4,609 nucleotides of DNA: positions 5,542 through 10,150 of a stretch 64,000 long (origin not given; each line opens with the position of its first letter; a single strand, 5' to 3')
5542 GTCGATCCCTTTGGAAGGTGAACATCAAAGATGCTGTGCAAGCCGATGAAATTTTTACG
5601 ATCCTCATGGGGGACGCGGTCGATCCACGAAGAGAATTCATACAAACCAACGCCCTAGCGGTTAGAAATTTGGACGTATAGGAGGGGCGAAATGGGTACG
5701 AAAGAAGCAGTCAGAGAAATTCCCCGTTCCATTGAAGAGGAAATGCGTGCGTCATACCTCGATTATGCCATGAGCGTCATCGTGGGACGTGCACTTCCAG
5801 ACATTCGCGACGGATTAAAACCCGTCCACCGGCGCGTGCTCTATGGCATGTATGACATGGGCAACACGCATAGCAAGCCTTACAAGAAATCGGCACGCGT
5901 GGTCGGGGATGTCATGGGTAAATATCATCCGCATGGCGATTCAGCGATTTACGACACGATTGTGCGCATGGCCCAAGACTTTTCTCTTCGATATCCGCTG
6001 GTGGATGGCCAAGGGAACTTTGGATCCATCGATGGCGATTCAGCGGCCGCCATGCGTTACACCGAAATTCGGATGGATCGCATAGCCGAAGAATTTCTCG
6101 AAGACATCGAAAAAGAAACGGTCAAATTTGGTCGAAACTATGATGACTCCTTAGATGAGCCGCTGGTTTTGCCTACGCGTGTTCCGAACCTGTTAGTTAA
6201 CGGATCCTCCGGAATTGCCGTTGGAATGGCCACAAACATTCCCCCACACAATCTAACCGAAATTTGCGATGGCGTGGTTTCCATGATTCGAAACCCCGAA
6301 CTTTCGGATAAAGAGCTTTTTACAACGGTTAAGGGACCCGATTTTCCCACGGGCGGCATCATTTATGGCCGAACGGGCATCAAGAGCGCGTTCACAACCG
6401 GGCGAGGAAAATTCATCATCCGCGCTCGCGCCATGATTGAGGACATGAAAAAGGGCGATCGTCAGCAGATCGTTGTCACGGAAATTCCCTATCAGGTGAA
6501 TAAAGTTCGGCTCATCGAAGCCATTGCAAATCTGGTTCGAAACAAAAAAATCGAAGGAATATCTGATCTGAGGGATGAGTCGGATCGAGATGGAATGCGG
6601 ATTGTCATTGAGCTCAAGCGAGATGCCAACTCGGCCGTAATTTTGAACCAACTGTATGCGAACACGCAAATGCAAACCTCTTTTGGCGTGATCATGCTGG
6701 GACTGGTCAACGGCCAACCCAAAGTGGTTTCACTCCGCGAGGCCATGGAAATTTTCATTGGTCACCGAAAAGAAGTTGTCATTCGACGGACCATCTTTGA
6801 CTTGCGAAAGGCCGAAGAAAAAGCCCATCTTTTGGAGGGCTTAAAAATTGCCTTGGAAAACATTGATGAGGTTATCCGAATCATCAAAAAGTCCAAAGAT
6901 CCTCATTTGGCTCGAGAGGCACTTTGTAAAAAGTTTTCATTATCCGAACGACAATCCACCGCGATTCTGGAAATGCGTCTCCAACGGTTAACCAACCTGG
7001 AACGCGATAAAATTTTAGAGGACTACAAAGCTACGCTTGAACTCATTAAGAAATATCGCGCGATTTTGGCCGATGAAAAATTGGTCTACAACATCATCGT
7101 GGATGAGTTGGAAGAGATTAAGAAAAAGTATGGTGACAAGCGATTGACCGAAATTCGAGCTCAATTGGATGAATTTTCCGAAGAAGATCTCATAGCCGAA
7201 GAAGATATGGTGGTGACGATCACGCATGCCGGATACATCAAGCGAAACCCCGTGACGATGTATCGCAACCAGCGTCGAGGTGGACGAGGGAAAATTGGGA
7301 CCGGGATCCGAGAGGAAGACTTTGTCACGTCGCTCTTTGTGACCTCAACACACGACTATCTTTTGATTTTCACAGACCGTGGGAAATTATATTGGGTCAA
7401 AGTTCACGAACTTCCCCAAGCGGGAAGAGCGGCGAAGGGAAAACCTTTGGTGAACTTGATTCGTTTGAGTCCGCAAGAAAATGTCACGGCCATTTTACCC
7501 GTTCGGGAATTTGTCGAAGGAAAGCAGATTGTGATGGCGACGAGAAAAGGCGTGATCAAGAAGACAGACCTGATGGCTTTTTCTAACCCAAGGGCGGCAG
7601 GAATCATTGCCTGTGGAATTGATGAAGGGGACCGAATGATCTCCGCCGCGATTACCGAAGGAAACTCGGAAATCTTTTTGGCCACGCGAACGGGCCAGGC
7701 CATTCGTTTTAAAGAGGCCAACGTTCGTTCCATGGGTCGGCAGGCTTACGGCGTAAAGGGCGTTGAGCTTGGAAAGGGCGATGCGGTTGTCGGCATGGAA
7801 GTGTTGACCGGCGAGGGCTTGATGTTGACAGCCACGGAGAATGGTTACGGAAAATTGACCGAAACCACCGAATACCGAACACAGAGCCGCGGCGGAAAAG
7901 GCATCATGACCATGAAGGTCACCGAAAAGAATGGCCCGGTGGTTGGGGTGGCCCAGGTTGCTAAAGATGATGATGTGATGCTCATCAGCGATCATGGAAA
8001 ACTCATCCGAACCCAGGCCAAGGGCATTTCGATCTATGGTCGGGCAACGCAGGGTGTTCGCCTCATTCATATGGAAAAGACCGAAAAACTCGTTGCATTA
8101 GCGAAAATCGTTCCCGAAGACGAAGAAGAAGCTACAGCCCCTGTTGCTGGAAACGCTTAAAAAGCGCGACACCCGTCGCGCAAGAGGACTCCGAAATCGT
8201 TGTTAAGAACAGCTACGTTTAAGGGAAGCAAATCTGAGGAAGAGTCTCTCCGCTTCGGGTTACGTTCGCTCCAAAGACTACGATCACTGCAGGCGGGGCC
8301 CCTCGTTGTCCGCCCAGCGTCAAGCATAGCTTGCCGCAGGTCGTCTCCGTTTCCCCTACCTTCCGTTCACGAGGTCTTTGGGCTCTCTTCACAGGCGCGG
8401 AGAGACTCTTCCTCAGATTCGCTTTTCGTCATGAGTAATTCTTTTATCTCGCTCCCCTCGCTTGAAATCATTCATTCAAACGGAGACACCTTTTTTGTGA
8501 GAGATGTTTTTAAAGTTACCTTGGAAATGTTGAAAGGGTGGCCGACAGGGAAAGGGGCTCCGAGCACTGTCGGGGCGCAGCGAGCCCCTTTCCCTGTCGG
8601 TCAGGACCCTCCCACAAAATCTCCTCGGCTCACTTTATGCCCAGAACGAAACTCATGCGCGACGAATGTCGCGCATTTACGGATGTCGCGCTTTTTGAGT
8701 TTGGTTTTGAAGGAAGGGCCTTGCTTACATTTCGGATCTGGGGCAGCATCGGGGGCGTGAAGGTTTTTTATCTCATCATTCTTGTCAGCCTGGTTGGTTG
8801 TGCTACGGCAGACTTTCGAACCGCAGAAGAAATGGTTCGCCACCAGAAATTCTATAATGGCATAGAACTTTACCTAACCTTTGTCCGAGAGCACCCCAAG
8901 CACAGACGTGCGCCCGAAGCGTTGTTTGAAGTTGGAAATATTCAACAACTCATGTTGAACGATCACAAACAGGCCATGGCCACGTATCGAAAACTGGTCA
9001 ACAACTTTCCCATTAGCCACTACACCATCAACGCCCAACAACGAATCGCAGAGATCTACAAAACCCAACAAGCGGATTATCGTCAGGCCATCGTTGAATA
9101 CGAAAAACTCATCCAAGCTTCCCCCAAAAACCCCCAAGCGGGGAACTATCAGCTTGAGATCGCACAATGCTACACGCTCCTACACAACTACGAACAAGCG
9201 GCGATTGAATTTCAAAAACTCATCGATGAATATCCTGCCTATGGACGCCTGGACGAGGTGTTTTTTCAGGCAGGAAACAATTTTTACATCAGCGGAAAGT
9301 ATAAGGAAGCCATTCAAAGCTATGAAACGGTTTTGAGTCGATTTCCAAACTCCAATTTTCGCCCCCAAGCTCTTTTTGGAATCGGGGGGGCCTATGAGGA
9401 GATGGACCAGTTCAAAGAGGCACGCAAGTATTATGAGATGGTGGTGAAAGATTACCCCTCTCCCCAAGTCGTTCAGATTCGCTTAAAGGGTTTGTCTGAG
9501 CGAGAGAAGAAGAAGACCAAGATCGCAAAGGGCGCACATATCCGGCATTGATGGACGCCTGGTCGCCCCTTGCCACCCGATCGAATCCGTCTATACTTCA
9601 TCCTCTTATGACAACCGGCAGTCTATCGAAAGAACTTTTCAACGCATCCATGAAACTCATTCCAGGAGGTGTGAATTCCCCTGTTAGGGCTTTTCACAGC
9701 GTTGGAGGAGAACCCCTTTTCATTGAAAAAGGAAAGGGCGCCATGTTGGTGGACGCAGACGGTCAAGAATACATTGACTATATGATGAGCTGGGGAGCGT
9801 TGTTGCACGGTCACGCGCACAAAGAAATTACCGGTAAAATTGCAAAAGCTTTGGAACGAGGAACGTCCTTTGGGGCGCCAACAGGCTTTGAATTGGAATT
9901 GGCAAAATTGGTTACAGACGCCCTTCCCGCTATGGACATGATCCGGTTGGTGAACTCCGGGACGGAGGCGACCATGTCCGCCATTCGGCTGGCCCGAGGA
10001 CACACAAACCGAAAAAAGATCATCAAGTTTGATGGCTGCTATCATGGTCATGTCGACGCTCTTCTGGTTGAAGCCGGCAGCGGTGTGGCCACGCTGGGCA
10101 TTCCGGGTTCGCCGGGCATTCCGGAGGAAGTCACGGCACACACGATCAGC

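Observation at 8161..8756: About 600-bp non-coding interval after gyrA packed with long perfect palindromes: candidate structured ncRNA or MITE-like element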

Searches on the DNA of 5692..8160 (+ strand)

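Call 20: search_rna_families(sources=[L002, L013, L017, L021, L029, L015], threshold=gathering, show_alignments=3)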
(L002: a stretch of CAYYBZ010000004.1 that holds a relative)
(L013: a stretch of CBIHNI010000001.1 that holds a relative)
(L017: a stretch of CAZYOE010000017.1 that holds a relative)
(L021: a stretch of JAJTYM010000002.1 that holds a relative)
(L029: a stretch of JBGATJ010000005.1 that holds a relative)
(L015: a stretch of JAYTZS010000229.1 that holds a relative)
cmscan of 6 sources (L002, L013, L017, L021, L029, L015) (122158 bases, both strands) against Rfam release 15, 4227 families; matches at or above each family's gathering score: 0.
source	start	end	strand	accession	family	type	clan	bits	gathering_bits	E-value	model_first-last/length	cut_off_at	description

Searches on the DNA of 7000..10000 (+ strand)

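Call 4: search_rna_families(source=window, start=7000, end=10000, threshold=evalue, max_evalue=10, show_alignments=4)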
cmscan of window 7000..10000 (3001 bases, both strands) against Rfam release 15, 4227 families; matches with E-value up to 10: 10.
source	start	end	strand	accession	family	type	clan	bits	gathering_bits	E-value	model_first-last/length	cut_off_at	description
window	8542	8599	+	RF03340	mir-6511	Gene; miRNA;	-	25.3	87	0.29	1-67/67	no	mir-6511 microRNA precursor family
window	8536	8609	+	RF00959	mir-612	Gene; miRNA;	-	24.4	100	0.18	1-86/86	no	mir-612 microRNA precursor family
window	8543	8600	-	RF03340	mir-6511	Gene; miRNA;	-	23.8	87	0.67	1-67/67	no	mir-6511 microRNA precursor family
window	8539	8603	-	RF00752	mir-14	Gene; miRNA;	-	22.7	53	0.13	1-63/63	no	mir-14 microRNA precursor family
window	8532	8613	-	RF03341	mir-943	Gene; miRNA;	-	21.8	95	1.4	1-98/98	no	mir-943 microRNA precursor family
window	8540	8602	+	RF03946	mir-3132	Gene; miRNA;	-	21.8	84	1.7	1-75/75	no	mir-3132 microRNA precursor family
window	8542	8603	+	RF02796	Pab160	Gene; snRNA; snoRNA; HACA-box;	-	20.9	47.4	3.5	1-68/68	no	Pab160 RNA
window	8540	8603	+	RF00649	mir-128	Gene; miRNA;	-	20.1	49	0.2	1-83/83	no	mir-128 microRNA precursor family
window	7463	7524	-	RF01365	CRISPR-DR52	Gene; CRISPR;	-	19.5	50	3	1-37/37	no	CRISPR RNA direct repeat element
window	8533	8614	+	RF04129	MIR4240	Gene; miRNA;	-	13.5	200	9.9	1-206/206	no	MIR4240 microRNA precursor family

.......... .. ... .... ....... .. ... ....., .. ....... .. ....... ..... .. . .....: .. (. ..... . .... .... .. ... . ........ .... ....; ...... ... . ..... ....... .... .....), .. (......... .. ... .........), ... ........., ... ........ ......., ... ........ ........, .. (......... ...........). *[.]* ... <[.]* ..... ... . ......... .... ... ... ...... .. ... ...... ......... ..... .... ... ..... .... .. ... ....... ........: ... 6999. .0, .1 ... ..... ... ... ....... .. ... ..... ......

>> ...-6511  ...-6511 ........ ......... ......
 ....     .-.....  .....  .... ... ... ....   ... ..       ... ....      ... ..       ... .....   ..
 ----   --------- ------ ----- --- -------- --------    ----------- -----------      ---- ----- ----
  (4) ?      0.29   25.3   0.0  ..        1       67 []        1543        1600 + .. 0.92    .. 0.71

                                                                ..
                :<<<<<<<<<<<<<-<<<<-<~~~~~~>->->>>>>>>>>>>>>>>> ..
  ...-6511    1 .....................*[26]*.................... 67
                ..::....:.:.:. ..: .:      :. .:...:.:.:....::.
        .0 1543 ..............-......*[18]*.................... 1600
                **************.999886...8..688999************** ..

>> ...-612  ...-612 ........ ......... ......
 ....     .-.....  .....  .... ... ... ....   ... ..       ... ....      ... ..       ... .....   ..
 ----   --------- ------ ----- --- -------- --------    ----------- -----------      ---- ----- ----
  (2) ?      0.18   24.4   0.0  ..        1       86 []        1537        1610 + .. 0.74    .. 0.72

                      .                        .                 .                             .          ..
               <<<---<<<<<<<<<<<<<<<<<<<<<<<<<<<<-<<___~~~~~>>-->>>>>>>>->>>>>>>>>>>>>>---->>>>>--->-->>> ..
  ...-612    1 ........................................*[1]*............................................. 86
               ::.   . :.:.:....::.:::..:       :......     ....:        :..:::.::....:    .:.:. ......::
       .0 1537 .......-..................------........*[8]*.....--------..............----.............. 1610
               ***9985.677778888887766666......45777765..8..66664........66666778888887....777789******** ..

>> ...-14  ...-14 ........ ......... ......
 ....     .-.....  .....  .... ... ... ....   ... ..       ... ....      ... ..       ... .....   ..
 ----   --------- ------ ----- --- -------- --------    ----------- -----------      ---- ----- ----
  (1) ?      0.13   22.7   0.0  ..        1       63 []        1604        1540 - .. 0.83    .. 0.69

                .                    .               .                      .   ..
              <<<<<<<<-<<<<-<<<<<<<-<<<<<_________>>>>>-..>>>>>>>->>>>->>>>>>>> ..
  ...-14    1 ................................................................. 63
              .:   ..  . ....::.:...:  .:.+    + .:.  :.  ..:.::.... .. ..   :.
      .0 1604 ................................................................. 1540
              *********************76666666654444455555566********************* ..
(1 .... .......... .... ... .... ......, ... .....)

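Call 37: search_dna_similar(query=window:8150-8770:+, collection=plasmids, mode=distant, max_evalue=0.01)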
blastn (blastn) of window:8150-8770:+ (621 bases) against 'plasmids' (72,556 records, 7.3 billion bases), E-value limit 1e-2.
No match.

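Call 38: search_dna_similar(query=window:8150-8770:+, collection=phages, mode=distant, max_evalue=0.01)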
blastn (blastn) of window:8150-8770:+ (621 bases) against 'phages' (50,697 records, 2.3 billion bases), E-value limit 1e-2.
No match.

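Call 47: search_rna_families(source=window, start=8200, end=8450, threshold=evalue, max_evalue=10, show_alignments=3)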
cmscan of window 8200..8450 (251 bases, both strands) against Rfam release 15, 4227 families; matches with E-value up to 10: 3.
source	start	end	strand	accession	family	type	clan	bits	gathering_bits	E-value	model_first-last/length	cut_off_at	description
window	8411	8432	-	RF01139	sR2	Gene; snRNA; snoRNA; CD-box;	-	11.3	42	3.2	34-57/57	no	Small nucleolar RNA sR2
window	8411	8438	-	RF01152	sR1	Gene; snRNA; snoRNA; CD-box;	-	9.6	45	3.3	25-57/57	no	Small nucleolar RNA sR1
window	8287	8328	+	RF02171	RFPL3-AS1_1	Gene; lncRNA;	-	9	70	7.1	1-88/88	no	RFPL3 antisense RNA 1 conserved region 1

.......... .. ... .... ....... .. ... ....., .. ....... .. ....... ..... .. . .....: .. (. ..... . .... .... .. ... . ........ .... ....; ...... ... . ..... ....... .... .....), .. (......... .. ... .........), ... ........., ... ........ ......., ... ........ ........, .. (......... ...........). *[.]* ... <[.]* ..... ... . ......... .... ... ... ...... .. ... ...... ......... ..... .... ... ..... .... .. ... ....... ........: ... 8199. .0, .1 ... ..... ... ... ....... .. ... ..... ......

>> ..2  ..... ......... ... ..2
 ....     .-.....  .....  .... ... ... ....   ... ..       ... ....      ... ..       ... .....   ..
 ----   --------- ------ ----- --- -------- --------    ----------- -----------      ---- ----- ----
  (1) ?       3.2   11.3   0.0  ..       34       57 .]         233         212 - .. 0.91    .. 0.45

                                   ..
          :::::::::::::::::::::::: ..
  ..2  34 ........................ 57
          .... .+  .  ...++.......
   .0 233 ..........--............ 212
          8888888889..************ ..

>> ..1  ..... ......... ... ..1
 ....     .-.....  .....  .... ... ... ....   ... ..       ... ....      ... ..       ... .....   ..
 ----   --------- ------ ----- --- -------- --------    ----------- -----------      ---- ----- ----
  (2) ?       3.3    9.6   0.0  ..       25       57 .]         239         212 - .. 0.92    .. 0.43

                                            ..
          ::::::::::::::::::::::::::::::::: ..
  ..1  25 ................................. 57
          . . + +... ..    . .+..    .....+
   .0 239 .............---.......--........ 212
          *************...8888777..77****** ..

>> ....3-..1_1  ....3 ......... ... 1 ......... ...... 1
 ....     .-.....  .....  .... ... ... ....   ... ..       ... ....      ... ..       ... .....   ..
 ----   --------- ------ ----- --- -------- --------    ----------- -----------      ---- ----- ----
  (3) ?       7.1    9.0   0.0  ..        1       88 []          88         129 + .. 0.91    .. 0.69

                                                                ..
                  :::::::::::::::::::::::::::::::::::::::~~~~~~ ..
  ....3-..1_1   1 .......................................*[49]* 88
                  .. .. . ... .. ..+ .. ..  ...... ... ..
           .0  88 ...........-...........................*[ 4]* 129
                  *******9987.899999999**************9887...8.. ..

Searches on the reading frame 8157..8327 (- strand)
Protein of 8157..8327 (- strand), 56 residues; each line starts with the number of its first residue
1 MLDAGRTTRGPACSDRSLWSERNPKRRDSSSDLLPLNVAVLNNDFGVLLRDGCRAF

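Call 39: search_protein_families(library=pfam, max_evalue=1, proteins=[window:8157-8327:-])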
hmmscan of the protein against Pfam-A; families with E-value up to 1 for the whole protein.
window:8157-8327:- (56 aa): 1 family
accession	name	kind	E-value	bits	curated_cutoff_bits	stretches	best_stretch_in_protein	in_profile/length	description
PF17529.7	DUF5450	-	0.069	13.6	25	1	5-50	42-87/161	Family of unknown function (DUF5450)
